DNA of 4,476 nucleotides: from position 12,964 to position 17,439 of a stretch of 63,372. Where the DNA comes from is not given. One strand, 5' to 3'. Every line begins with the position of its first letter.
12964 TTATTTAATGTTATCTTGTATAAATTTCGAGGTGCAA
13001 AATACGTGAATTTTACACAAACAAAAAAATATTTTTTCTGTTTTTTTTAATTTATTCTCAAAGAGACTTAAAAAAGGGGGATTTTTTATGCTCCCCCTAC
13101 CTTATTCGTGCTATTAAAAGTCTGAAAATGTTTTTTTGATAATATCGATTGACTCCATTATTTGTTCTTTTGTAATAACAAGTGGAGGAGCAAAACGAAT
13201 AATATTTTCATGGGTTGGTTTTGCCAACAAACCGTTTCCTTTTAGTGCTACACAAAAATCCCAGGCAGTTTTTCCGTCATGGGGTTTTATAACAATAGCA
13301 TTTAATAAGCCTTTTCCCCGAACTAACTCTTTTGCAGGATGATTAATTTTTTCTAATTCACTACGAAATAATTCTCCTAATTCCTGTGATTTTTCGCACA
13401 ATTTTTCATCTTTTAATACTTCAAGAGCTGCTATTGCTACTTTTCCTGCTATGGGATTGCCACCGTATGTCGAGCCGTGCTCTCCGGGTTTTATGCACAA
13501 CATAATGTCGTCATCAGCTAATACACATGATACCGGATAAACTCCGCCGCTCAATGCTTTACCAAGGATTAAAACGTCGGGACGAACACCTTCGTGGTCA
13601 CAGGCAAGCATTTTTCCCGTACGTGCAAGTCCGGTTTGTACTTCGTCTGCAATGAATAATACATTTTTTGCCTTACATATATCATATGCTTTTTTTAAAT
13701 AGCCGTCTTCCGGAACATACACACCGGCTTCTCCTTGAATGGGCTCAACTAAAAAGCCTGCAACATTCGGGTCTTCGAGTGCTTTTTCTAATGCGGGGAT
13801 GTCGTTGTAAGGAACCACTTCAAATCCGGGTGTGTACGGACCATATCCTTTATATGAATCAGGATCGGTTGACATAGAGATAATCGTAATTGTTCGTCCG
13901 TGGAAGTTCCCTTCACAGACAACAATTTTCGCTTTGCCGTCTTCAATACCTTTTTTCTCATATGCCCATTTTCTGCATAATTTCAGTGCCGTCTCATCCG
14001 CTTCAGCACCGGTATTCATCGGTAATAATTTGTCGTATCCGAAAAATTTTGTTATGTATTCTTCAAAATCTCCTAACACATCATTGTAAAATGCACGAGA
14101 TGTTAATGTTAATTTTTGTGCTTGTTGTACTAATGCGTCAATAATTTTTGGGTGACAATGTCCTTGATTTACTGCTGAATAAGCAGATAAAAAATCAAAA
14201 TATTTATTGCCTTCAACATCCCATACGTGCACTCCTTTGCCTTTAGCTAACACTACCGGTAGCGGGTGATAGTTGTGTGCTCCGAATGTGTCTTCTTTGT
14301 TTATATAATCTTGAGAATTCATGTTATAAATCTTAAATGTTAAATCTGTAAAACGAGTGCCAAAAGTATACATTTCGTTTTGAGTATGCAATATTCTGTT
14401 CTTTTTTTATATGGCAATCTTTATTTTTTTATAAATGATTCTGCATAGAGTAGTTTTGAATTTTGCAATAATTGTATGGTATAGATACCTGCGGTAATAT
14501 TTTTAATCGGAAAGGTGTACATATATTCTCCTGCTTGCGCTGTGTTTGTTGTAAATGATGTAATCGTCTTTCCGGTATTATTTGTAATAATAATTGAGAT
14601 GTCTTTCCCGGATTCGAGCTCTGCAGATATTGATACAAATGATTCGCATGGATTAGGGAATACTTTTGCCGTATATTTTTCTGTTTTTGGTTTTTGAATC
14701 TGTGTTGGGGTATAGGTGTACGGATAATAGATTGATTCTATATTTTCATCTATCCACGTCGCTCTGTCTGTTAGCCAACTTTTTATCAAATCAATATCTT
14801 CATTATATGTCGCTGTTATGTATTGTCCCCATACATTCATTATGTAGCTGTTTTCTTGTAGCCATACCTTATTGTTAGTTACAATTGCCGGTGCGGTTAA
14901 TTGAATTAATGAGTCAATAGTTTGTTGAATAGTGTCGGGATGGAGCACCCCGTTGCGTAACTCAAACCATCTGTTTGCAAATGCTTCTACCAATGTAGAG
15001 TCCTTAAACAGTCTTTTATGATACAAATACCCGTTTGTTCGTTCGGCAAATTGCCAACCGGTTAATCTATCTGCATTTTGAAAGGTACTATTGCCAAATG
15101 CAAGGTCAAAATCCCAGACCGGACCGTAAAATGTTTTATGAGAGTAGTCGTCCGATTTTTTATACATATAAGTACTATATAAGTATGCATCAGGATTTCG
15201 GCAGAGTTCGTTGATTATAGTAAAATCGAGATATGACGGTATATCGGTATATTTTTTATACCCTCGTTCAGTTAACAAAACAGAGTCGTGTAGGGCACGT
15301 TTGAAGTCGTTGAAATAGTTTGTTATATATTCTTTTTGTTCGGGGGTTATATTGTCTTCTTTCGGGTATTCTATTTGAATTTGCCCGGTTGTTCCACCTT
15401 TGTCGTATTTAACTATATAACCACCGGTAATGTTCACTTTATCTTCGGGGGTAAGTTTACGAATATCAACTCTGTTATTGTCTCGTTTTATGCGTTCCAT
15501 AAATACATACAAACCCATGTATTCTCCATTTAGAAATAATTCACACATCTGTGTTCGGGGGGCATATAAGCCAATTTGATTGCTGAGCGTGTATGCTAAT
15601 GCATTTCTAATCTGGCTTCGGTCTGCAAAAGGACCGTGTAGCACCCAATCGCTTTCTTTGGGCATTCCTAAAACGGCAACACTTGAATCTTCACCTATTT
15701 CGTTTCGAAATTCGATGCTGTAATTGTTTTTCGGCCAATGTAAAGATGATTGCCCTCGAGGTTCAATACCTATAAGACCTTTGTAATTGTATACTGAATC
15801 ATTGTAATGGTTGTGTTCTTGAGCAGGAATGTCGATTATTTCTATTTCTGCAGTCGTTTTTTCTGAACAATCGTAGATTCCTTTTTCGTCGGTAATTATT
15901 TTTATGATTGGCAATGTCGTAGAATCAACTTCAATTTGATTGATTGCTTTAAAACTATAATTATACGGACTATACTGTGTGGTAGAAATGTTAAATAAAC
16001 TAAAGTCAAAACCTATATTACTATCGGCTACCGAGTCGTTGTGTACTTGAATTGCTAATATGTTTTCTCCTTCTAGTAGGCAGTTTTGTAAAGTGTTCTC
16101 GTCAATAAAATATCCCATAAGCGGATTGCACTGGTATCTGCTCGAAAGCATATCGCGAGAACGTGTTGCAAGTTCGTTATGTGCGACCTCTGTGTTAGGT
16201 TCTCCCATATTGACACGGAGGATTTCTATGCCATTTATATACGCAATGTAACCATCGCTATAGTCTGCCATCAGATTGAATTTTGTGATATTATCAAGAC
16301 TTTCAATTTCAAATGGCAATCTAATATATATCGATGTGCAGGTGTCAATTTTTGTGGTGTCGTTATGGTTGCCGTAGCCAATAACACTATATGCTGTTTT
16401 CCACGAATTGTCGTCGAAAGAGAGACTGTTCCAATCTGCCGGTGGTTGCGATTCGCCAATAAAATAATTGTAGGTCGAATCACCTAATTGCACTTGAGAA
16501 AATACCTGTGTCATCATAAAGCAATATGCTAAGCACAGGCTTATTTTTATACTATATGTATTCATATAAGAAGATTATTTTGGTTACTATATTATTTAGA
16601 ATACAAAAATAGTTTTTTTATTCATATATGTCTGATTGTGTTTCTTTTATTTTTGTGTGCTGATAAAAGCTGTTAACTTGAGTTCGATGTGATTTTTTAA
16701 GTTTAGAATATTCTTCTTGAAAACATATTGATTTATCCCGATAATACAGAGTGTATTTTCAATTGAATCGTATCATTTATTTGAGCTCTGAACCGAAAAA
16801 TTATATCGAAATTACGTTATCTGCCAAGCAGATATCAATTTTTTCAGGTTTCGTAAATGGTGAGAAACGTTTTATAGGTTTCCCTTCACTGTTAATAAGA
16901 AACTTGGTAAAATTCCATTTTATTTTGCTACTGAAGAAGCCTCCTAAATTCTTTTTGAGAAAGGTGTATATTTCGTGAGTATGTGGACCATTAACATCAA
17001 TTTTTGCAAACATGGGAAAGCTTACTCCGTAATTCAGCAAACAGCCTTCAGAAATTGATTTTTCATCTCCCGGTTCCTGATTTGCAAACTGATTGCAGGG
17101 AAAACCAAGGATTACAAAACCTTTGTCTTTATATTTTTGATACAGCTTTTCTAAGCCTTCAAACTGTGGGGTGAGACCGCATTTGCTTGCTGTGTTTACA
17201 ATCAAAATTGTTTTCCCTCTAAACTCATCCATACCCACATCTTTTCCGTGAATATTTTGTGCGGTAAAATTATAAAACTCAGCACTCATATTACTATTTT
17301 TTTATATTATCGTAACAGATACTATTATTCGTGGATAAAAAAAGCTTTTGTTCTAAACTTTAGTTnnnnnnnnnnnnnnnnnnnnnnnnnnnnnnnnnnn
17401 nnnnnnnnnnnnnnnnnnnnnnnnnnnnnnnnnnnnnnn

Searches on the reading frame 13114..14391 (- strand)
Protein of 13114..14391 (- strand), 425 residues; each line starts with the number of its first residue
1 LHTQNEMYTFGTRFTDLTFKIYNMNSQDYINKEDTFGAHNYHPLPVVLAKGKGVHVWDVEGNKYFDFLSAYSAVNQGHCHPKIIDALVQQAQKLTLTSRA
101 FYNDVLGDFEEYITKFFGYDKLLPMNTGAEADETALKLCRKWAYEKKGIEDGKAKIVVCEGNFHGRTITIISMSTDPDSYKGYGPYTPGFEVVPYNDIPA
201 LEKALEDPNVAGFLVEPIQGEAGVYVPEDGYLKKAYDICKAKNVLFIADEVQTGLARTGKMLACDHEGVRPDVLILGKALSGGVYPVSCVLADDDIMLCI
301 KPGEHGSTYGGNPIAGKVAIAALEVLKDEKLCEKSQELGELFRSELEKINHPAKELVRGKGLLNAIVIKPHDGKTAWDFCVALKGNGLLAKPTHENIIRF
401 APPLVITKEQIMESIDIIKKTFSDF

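Call 93: search_protein_families(library=pfam, proteins=[window:13114-14391:-])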
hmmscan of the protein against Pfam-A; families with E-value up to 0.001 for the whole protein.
window:13114-14391:- (425 aa): 1 family
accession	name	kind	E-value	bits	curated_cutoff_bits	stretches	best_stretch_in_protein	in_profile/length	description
PF00202.27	Aminotran_3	-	7.7e-127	423.7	30.5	1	37-421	2-402/403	Aminotransferase class-III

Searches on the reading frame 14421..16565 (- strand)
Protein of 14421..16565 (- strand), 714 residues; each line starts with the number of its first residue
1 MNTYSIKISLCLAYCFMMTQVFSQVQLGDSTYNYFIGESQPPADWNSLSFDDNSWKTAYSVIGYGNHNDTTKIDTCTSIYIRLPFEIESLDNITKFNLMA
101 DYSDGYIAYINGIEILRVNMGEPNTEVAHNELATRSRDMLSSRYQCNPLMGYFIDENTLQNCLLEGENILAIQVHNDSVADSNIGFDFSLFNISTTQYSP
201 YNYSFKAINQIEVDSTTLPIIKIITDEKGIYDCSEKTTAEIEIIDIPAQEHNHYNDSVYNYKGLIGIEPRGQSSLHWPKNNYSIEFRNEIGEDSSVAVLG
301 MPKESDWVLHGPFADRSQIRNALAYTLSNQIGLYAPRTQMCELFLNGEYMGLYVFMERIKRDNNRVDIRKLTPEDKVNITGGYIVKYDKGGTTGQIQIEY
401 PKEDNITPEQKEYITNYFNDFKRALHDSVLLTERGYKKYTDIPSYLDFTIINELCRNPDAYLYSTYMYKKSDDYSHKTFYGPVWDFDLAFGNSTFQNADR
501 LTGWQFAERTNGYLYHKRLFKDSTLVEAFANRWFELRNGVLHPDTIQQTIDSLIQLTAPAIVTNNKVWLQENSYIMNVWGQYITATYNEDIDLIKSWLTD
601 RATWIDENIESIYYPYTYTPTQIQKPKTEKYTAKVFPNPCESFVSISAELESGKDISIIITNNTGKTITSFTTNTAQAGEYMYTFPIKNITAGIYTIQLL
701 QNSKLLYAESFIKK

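Call 93: search_protein_families(library=pfam, proteins=[window:14421-16565:-])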
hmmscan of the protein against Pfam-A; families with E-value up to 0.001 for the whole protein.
window:14421-16565:- (714 aa): 3 families
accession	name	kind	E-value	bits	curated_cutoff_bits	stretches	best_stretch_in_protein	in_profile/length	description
PF08757.17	CotH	-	7.1e-57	193.8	23.8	1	267-605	1-322/322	CotH kinase protein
PF18962.6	Por_Secre_tail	-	7.3e-08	33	27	1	635-704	1-67/75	Secretion system C-terminal sorting domain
PF11589.14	DUF3244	-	0.00095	19.6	25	1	651-707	37-91/96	Domain of unknown function (DUF3244)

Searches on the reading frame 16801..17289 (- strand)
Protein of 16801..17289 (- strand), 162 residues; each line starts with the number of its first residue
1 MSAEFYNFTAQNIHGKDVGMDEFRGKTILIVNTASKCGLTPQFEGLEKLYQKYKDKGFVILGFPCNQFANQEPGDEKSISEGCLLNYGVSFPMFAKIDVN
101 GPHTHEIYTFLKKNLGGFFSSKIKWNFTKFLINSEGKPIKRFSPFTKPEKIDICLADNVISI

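Call 93: search_protein_families(library=pfam, proteins=[window:16801-17289:-])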
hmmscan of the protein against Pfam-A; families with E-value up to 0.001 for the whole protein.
window:16801-17289:- (162 aa): 3 families
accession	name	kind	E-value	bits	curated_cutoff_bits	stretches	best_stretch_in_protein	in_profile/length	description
PF00255.25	GSHPx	-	5.4e-42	142.2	27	1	5-112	1-108/108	Glutathione peroxidase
PF00578.27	AhpC-TSA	-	2e-05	25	26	1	4-69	4-71/124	AhpC/TSA family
PF08534.16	Redoxin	-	0.00028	21.2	26.6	1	7-63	8-68/148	Redoxin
